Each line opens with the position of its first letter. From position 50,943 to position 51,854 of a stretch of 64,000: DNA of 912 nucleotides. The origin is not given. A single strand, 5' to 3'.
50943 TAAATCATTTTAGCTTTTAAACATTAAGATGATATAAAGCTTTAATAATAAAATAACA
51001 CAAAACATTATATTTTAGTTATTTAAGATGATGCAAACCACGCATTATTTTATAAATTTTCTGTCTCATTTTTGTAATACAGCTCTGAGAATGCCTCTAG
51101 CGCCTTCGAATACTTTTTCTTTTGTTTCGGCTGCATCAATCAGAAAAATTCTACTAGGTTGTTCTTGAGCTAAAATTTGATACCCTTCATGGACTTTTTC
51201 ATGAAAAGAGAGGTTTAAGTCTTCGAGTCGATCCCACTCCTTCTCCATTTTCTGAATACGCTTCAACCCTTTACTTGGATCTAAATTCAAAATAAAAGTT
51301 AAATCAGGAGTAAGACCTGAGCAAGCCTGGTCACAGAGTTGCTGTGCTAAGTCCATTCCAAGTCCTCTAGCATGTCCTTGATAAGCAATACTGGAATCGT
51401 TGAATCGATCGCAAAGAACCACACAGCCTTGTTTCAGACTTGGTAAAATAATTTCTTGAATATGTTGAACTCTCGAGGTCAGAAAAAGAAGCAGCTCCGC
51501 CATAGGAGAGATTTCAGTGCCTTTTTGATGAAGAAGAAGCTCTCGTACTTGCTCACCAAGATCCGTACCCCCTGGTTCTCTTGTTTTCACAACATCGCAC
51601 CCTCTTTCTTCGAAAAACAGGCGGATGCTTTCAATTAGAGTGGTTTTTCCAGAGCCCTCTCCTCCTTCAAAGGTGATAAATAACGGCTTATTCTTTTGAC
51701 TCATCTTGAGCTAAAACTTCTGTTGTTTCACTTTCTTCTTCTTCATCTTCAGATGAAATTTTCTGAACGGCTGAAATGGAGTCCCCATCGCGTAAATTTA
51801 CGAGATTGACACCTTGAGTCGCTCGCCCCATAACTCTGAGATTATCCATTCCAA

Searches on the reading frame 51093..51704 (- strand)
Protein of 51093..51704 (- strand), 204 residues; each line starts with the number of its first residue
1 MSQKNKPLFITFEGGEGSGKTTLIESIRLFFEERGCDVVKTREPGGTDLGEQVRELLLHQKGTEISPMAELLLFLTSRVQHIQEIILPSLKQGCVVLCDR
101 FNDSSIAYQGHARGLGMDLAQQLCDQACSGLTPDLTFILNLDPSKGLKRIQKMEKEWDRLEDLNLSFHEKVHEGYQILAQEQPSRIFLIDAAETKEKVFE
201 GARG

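Call 53: search_protein_families(library=pfam, proteins=[window:51093-51704:-], max_evalue=0.01)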
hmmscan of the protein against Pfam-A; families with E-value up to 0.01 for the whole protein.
window:51093-51704:- (204 aa): 4 families
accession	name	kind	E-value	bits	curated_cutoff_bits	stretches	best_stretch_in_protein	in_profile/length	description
PF02223.23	Thymidylate_kin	-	1.2e-49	168.9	27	1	12-199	1-182/185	Thymidylate kinase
PF13521.12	AAA_28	-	7.6e-06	26.7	27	1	10-176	2-147/164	AAA domain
PF13401.12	AAA_22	-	0.0011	19.7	27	1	7-67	5-64/130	AAA domain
PF05729.18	NACHT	-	0.0069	16.7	26.7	0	10-36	3-29/167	NACHT domain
